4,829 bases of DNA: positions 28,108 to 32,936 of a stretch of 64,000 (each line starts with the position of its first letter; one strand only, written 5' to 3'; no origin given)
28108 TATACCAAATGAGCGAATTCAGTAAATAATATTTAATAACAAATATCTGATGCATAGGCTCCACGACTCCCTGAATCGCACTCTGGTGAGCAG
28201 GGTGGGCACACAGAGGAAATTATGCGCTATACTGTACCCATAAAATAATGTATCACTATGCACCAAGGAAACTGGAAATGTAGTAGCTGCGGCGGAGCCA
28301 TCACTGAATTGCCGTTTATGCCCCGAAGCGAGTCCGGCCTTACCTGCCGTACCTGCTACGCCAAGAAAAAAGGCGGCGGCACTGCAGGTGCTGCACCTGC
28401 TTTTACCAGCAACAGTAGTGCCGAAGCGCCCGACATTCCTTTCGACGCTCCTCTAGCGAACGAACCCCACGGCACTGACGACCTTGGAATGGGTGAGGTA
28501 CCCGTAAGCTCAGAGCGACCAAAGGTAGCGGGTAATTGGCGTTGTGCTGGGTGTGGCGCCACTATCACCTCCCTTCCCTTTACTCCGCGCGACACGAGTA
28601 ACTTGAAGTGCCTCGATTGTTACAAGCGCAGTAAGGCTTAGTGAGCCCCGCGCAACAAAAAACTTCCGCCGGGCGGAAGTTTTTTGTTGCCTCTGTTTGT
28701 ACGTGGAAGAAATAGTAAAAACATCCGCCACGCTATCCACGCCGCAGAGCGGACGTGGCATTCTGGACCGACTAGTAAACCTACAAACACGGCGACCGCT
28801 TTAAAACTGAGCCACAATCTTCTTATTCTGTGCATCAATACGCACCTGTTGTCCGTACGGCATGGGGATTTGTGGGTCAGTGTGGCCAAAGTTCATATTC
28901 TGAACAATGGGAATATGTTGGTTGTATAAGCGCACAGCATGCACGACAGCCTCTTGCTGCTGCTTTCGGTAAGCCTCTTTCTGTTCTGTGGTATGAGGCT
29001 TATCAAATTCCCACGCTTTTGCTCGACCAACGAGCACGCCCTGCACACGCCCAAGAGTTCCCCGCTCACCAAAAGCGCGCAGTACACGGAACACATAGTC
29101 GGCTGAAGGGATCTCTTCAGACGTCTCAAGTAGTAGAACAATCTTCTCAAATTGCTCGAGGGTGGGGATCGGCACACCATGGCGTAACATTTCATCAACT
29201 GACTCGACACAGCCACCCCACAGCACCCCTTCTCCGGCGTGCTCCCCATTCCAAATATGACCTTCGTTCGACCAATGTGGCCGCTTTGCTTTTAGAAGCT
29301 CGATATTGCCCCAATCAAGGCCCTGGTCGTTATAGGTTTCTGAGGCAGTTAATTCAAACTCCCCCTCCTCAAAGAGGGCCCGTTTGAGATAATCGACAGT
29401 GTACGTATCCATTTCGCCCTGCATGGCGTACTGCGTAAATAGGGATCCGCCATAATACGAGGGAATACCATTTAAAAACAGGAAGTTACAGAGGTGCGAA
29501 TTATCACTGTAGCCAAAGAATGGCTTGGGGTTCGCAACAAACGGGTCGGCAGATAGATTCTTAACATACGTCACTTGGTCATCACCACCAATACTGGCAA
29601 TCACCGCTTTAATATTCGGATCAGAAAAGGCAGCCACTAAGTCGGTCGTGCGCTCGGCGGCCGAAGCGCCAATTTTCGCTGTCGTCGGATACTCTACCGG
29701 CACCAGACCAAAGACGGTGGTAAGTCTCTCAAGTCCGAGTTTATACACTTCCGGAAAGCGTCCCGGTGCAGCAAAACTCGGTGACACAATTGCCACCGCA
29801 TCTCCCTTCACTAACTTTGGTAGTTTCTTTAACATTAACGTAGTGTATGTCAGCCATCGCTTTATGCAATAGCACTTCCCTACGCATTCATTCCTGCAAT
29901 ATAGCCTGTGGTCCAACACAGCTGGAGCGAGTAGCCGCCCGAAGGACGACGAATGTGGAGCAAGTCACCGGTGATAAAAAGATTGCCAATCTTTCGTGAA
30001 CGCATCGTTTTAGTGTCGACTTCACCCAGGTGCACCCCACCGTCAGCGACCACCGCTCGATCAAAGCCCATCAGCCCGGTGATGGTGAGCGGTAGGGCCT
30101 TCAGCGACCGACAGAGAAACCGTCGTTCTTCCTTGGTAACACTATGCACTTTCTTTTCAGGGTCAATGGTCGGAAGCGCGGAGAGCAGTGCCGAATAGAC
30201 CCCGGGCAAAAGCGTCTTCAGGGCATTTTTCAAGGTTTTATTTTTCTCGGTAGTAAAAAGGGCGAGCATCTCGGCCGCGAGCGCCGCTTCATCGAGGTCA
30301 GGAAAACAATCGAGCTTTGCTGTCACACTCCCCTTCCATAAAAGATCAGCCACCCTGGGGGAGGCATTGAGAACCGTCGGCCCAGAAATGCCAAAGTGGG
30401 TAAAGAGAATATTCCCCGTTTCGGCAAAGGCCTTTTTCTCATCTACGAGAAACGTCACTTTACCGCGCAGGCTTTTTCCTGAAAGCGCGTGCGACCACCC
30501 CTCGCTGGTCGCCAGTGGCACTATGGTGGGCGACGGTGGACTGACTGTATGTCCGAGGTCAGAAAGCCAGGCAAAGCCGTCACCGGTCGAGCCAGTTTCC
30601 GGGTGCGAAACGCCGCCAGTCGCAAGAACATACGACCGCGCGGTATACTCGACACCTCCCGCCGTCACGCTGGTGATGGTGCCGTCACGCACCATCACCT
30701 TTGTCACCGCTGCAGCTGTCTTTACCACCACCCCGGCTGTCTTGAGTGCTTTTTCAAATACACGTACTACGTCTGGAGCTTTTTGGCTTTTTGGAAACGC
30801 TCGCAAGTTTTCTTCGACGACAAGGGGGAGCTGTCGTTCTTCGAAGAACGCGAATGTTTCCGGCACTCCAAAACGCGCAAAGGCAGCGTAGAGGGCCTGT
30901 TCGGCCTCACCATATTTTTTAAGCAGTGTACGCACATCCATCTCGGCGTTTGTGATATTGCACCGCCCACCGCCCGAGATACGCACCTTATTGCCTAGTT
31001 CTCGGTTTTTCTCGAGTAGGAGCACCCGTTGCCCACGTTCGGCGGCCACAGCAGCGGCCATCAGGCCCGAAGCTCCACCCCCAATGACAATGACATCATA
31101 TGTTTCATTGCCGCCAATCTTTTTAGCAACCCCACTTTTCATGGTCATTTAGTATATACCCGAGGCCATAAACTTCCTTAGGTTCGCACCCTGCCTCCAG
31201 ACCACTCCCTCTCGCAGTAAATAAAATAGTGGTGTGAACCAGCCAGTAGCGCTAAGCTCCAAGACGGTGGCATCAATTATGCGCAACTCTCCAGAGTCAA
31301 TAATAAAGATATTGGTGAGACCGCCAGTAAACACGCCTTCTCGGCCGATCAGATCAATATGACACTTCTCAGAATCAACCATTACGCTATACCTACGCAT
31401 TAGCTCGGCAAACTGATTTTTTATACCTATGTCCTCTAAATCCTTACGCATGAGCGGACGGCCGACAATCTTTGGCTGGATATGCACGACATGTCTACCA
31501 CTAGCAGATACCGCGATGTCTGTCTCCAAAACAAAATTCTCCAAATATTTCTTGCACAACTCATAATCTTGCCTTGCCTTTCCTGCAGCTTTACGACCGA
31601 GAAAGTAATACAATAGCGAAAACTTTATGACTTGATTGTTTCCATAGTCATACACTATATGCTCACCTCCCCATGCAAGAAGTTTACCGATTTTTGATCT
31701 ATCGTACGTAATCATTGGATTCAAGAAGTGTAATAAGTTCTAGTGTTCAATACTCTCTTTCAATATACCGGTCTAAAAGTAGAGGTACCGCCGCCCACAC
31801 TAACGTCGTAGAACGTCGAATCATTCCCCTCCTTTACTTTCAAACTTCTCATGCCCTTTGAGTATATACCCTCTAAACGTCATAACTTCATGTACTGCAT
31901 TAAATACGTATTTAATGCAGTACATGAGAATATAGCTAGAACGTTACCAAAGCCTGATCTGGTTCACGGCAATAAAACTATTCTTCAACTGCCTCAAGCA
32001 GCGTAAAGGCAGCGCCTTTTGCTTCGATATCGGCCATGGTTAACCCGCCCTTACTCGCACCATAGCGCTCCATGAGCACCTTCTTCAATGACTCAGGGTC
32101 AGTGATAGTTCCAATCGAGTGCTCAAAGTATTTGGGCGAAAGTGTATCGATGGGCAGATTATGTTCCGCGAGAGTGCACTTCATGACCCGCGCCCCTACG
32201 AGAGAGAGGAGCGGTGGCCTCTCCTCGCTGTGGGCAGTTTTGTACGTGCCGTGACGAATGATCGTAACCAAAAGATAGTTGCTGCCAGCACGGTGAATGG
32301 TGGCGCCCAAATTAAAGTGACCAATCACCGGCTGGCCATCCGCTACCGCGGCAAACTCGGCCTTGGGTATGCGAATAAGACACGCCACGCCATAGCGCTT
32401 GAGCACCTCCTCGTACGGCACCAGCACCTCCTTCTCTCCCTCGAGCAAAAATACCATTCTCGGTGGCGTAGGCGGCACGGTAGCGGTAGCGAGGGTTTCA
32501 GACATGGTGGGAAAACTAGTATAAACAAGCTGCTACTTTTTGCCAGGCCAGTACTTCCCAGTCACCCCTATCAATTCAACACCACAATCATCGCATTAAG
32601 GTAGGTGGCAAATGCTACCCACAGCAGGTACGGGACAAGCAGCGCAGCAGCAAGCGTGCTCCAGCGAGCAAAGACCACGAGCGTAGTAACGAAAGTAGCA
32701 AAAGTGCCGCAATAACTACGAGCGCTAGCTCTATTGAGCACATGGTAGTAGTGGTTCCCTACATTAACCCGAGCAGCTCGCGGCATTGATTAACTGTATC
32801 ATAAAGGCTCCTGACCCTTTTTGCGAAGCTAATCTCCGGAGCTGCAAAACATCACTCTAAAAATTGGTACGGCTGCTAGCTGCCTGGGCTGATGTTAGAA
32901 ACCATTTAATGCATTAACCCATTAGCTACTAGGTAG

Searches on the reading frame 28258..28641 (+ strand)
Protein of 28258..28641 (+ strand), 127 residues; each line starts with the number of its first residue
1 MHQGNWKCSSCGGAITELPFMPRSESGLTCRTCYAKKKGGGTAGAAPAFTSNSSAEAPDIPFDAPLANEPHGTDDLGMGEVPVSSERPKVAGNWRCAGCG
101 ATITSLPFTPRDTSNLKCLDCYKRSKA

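Call 11: search_protein_families(library=pfam, proteins=[window:28258-28641:+], max_evalue=0.01)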
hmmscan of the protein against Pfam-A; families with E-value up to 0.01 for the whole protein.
window:28258-28641:+ (127 aa): 4 families
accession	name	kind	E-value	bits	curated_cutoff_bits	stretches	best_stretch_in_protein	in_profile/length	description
PF23477.1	zf_Tbcl_2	-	1.9e-13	50.3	27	2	7-38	7-37/37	Probable treble clef zinc finger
PF00412.28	LIM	-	0.00083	20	22.9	0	2-37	23-57/58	LIM domain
PF01780.25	Ribosomal_L37ae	-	0.0015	19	21.9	0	90-118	48-76/85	Ribosomal L37ae protein family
PF19108.5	DUF5795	-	0.0086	16.6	27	0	5-33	36-64/74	Family of unknown function (DUF5795)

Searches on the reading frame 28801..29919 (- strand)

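Call 11: search_protein_families(library=pfam, proteins=[window:28801-29919:-], max_evalue=0.01)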
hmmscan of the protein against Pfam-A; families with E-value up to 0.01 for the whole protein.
window:28801-29919:- (372 aa): 2 families
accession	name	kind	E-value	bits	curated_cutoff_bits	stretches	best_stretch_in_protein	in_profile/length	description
PF17676.7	Peptidase_S66C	-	1.8e-21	77.4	23.7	1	230-361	1-120/120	LD-carboxypeptidase C-terminal domain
PF02016.21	Peptidase_S66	-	1.6e-20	73.9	25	1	42-157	1-121/121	LD-carboxypeptidase N-terminal domain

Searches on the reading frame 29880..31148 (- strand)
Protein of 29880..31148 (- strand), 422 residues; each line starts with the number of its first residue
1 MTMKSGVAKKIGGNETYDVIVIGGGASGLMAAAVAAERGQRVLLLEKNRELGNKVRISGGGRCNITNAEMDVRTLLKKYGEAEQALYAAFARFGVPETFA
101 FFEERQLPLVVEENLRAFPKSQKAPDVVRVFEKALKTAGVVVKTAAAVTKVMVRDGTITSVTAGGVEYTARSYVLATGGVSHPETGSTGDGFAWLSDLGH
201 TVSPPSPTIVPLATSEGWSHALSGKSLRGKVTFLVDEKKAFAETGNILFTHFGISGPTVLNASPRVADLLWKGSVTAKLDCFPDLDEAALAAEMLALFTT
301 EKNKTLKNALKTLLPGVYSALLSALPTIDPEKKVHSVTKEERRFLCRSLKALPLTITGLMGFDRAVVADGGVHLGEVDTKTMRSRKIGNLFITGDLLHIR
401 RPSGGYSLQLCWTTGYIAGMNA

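Call 11: search_protein_families(library=pfam, proteins=[window:29880-31148:-], max_evalue=0.01)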
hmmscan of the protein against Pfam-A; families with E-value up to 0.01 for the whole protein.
window:29880-31148:- (422 aa): 14 families
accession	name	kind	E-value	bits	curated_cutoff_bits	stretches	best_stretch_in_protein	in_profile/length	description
PF03486.20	HI0933_like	-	2.9e-74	250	50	1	18-420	2-243/244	HI0933-like protein Rossmann domain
PF22780.1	HI0933_like_1st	-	4.7e-31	108.3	27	1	207-367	2-165/165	HI0933-like protein barrel and H2TH domain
PF00890.30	FAD_binding_2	-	4.6e-16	59.5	20.4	1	18-219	1-233/414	FAD binding domain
PF12831.13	FAD_oxidored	-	1.8e-11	44.4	27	1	18-178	1-145/416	FAD dependent oxidoreductase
PF01266.30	DAO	-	2.2e-10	41.1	27.9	1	18-52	1-35/353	FAD dependent oxidoreductase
PF01494.25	FAD_binding_3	-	2.4e-07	30.7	22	1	17-55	2-40/349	FAD binding domain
PF13738.12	Pyr_redox_3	-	3.3e-07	30.3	30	0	20-54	1-35/305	Pyridine nucleotide-disulphide oxidoreductase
PF07992.20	Pyr_redox_2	-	5.5e-07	29.7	26.1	1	17-180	1-110/291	Pyridine nucleotide-disulphide oxidoreductase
PF13450.12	NAD_binding_8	-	8.7e-07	29.6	21.9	1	21-52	1-32/68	NAD(P)-binding Rossmann-like domain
PF00070.33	Pyr_redox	-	1e-05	26.4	22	1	19-52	2-35/82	Pyridine nucleotide-disulphide oxidoreductase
PF01946.23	Thi4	-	3.6e-05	23.5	26.2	1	17-55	18-57/235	Thi4 family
PF01134.28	GIDA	-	3.8e-05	23.4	22.1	1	18-49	1-32/391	Glucose inhibited division protein A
PF01262.27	AlaDh_PNT_C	-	0.00011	22.2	23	1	3-71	15-79/214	Alanine dehydrogenase/PNT, C-terminal domain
PF13454.12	NAD_binding_9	-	0.0095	16.4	21.8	0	21-68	2-53/155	FAD-NAD(P)-binding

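Call 39: find_homologous_proteins(query=window:29883-31148:-, max_evalue=1e-60)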
Query window:29883-31148:- (422 aa): 7936 proteins with E <= 1e-60 among 8000 candidates; the best 120 are listed.
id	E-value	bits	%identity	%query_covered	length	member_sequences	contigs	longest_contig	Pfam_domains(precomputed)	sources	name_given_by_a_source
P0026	2.9e-274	927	100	100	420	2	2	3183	PF01266.31,PF22780.2,PF13450.13,PF00890.31,PF07992.21,PF00070.34,PF13738.13,PF03486.21,PF01494.26,PF12831.14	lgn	-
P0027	5.3e-223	758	81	100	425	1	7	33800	PF01266.31,PF22780.2,PF13450.13,PF00890.31,PF07992.21,PF13738.13,PF03486.21,PF01134.29,PF01494.26,PF12831.14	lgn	-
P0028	2.6e-211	720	81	96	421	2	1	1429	PF22780.2,PF13450.13,PF07992.21,PF00070.34,PF03486.21,PF01134.29,PF01494.26,PF12831.14,PF01946.24,PF01266.31,PF00890.31,PF13738.13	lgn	-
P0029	6.7e-211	718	79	99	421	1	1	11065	PF01266.31,PF22780.2,PF13450.13,PF00890.31,PF07992.21,PF03486.21,PF12831.14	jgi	jgi:predicted Rossmann fold flavoprotein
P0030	1.5e-209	714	79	97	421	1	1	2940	PF22780.2,PF13450.13,PF07992.21,PF00070.34,PF03486.21,PF01134.29,PF01494.26,PF12831.14,PF01946.24,PF01266.31,PF00890.31,PF13738.13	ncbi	-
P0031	1.4e-208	711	80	96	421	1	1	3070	PF01266.31,PF22780.2,PF13450.13,PF00890.31,PF07992.21,PF13738.13,PF03486.21,PF01134.29,PF01494.26,PF12831.14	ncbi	-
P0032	3.5e-207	706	77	99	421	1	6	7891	PF01266.31,PF22780.2,PF13450.13,PF00890.31,PF07992.21,PF00070.34,PF13738.13,PF03486.21,PF12831.14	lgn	-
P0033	1.4e-204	698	78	96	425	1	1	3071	PF01946.24,PF01266.31,PF22780.2,PF13450.13,PF00890.31,PF07992.21,PF13738.13,PF03486.21,PF01134.29,PF01494.26,PF12831.14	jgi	jgi:predicted Rossmann fold flavoprotein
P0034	1.2e-203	694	77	96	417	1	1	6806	PF01266.31,PF22780.2,PF13450.13,PF00890.31,PF07992.21,PF00070.34,PF13738.13,PF03486.21,PF01134.29,PF01494.26,PF12831.14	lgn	-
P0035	1.8e-202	691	76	96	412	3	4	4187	PF01266.31,PF22780.2,PF13450.13,PF00890.31,PF07992.21,PF00070.34,PF13738.13,PF03486.21,PF01494.26,PF12831.14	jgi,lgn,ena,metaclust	metaclust:\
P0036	2.9e-202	690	76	96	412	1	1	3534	PF01266.31,PF22780.2,PF13450.13,PF00890.31,PF07992.21,PF00070.34,PF13738.13,PF03486.21,PF01134.29,PF01494.26,PF12831.14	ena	-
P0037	1.6e-201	687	75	96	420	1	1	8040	PF01266.31,PF22780.2,PF13450.13,PF00890.31,PF07992.21,PF00070.34,PF13738.13,PF03486.21,PF01262.28,PF01494.26,PF12831.14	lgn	-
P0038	3.6e-200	683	77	96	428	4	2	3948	PF22780.2,PF13450.13,PF07992.21,PF00070.34,PF03486.21,PF01134.29,PF01494.26,PF12831.14,PF01946.24,PF01266.31,PF00890.31,PF13738.13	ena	-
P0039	2.3e-196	670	76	96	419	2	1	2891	PF01946.24,PF01266.31,PF22780.2,PF13450.13,PF00890.31,PF07992.21,PF03486.21,PF01134.29,PF01494.26,PF12831.14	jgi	jgi:predicted Rossmann fold flavoprotein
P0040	3.4e-190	650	70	96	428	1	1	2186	PF01266.31,PF22780.2,PF00890.31,PF07992.21,PF13738.13,PF03486.21,PF12831.14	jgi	jgi:predicted Rossmann fold flavoprotein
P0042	8.9e-190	649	71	96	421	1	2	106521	PF01266.31,PF22780.2,PF13450.13,PF00890.31,PF07992.21,PF00070.34,PF13738.13,PF03486.21,PF12831.14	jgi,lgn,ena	jgi:predicted Rossmann fold flavoprotein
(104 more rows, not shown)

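Call 40: find_encoding_contigs(protein=P0027, flank=10000, max_places=5)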
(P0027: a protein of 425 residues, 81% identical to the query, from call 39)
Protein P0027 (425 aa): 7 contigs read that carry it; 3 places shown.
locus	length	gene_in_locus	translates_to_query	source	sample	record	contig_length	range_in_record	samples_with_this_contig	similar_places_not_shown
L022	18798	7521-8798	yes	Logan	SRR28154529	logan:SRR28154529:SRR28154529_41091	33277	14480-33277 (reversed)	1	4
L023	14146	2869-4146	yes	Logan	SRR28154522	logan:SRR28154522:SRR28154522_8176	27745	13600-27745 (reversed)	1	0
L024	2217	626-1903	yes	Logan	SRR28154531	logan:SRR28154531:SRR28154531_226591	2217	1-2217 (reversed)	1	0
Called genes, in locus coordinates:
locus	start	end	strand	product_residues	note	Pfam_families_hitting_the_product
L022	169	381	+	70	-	PF04545:Sigma70_r4 (faint), PF12844:HTH_19 (weak), PF01381:HTH_3, PF13560:HTH_31 (weak)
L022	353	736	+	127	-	-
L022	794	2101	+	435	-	PF01625:PMSR, PF01641:SelR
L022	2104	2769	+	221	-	PF09335:VTT_dom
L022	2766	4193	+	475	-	PF01134:GIDA (weak), PF01266:DAO (faint), PF01494:FAD_binding_3 (faint), PF07992:Pyr_redox_2, PF13450:NAD_binding_8 (weak), PF13738:Pyr_redox_3 (weak), PF00070:Pyr_redox, PF02852:Pyr_redox_dim, +5 more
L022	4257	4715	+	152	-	PF00293:NUDIX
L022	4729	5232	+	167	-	PF00293:NUDIX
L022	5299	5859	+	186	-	-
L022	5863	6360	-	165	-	PF01625:PMSR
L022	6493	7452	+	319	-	PF01699:Na_Ca_ex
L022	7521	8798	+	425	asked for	PF00890:FAD_binding_2, PF01134:GIDA (faint), PF01266:DAO (weak), PF03486:HI0933_like, PF07992:Pyr_redox_2, PF12831:FAD_oxidored, PF13450:NAD_binding_8 (weak), PF22780:HI0933_like_1st, +2 more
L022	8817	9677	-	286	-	PF01156:IU_nuc_hydro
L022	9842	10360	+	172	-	-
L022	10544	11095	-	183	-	-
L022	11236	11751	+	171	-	PF00293:NUDIX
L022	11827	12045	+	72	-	-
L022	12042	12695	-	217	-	PF09335:VTT_dom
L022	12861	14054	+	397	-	-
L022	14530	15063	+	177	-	-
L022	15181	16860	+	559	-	PF00916:Sulfate_transp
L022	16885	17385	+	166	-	PF04073:tRNA_edit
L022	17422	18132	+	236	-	-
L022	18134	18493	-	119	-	PF01219:DAGK_prokar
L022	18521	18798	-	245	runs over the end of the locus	PF13489:Methyltransf_23 (faint), PF13847:Methyltransf_31, PF08241:Methyltransf_11, PF13649:Methyltransf_25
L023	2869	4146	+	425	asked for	PF00890:FAD_binding_2, PF01134:GIDA (faint), PF01266:DAO (weak), PF03486:HI0933_like, PF07992:Pyr_redox_2, PF12831:FAD_oxidored, PF13450:NAD_binding_8 (weak), PF22780:HI0933_like_1st, +2 more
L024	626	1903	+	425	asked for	PF00890:FAD_binding_2, PF01134:GIDA (faint), PF01266:DAO (weak), PF03486:HI0933_like, PF07992:Pyr_redox_2, PF12831:FAD_oxidored, PF13450:NAD_binding_8 (weak), PF22780:HI0933_like_1st, +2 more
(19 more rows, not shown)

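Call 41: find_encoding_contigs(protein=P0042, flank=10000, max_places=2)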
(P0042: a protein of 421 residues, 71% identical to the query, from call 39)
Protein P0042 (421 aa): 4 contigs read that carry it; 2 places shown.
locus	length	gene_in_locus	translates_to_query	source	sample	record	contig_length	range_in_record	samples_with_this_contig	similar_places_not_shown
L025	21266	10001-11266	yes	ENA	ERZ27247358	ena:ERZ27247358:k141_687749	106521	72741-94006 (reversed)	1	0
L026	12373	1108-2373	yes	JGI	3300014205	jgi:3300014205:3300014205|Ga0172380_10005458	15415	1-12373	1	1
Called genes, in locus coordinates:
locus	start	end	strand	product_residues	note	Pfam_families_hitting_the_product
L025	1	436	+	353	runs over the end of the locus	PF01565:FAD_binding_4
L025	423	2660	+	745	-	-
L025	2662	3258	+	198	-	-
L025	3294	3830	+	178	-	-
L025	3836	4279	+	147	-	PF06094:GGACT, PF13772:AIG2_2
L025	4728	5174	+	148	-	PF08570:DUF1761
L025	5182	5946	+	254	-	PF03372:Exo_endo_phos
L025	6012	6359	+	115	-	-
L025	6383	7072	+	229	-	PF04264:YceI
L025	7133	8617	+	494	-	PF00005:ABC_tran, PF02463:SMC_N (faint), PF03193:RsgA_GTPase (faint), PF13476:AAA_23 (faint), PF13555:AAA_29 (faint), PF13401:AAA_22 (faint), PF13304:AAA_21 (weak), PF00005:ABC_tran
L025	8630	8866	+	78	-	PF09905:VF530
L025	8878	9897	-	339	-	-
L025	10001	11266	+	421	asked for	PF07992:Pyr_redox_2 (faint), PF13738:Pyr_redox_3 (faint), PF00890:FAD_binding_2, PF01266:DAO (weak), PF03486:HI0933_like, PF12831:FAD_oxidored, PF13450:NAD_binding_8 (weak), PF22780:HI0933_like_1st, +1 more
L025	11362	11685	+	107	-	PF01906:YbjQ_1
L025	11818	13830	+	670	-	PF05231:MASE1, PF00512:HisKA, PF02518:HATPase_c, PF00072:Response_reg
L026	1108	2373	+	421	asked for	PF07992:Pyr_redox_2 (faint), PF13738:Pyr_redox_3 (faint), PF00890:FAD_binding_2, PF01266:DAO (weak), PF03486:HI0933_like, PF12831:FAD_oxidored, PF13450:NAD_binding_8 (weak), PF22780:HI0933_like_1st, +1 more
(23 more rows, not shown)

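Call 43: find_encoding_contigs(protein=P0032, flank=8000, max_places=4)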
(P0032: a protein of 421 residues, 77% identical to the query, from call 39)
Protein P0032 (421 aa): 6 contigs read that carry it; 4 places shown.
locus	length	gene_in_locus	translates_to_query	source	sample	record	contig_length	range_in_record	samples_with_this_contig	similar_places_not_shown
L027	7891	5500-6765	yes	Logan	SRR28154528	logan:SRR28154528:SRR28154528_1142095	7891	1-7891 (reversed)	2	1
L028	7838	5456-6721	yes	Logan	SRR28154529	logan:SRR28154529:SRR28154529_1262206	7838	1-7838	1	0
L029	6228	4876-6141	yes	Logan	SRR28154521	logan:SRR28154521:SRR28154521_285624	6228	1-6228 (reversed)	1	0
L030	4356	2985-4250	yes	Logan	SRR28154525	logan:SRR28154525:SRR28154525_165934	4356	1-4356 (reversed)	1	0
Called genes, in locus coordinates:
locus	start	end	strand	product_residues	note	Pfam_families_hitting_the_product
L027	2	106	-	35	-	?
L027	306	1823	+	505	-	PF02518:HATPase_c, PF13589:HATPase_c_3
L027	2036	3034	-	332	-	PF00571:CBS (weak), PF01769:MgtE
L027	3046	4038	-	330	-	PF00571:CBS (faint), PF01769:MgtE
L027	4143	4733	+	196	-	PF08327:AHSA1 (weak)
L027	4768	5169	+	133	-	PF08327:AHSA1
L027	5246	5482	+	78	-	PF09905:VF530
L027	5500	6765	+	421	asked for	PF07992:Pyr_redox_2 (faint), PF00070:Pyr_redox (faint), PF00890:FAD_binding_2, PF01266:DAO, PF03486:HI0933_like, PF12831:FAD_oxidored, PF13450:NAD_binding_8 (weak), PF22780:HI0933_like_1st, +1 more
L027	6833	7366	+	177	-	PF00583:Acetyltransf_1 (faint)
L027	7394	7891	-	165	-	?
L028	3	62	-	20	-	?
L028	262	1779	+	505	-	PF02518:HATPase_c, PF13589:HATPase_c_3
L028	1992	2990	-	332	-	PF00571:CBS (weak), PF01769:MgtE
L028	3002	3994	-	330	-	PF00571:CBS (faint), PF01769:MgtE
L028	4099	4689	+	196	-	PF08327:AHSA1 (weak)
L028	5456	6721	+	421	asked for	PF07992:Pyr_redox_2 (faint), PF00070:Pyr_redox (faint), PF00890:FAD_binding_2, PF01266:DAO, PF03486:HI0933_like, PF12831:FAD_oxidored, PF13450:NAD_binding_8 (weak), PF22780:HI0933_like_1st, +1 more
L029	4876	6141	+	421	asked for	PF07992:Pyr_redox_2 (faint), PF00070:Pyr_redox (faint), PF00890:FAD_binding_2, PF01266:DAO, PF03486:HI0933_like, PF12831:FAD_oxidored, PF13450:NAD_binding_8 (weak), PF22780:HI0933_like_1st, +1 more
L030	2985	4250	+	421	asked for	PF07992:Pyr_redox_2 (faint), PF00070:Pyr_redox (faint), PF00890:FAD_binding_2, PF01266:DAO, PF03486:HI0933_like, PF12831:FAD_oxidored, PF13450:NAD_binding_8 (weak), PF22780:HI0933_like_1st, +1 more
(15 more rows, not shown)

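Call 44: find_encoding_contigs(protein=P0031, flank=8000, max_places=3)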
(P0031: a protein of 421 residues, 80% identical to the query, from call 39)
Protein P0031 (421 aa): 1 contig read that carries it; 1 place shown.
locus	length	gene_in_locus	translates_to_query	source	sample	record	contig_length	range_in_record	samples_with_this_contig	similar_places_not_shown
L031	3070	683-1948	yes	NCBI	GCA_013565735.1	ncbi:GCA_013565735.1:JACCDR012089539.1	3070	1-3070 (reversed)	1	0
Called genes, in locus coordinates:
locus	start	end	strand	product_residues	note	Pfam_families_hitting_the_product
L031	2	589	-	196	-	?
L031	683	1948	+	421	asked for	PF07992:Pyr_redox_2 (faint), PF13738:Pyr_redox_3 (faint), PF00890:FAD_binding_2, PF01266:DAO (weak), PF03486:HI0933_like, PF12831:FAD_oxidored, PF13450:NAD_binding_8 (weak), PF22780:HI0933_like_1st, +2 more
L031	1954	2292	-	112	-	-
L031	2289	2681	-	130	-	PF01124:MAPEG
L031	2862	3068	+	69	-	?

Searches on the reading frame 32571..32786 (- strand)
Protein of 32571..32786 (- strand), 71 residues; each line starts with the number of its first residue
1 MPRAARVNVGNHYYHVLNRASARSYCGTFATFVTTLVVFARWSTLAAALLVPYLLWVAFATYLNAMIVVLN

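Call 78: search_protein_families(library=ncbifam, proteins=[window:32571-32786:-], max_evalue=0.01)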
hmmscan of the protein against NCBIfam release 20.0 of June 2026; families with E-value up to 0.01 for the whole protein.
window:32571-32786:- (71 aa): 1 family
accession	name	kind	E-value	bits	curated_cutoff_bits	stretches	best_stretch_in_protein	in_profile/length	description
NF047825.1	T-richsensTspOAlph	equivalog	2e-06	28.1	180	1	30-71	107-148/152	tryptophan-rich sensory protein TspO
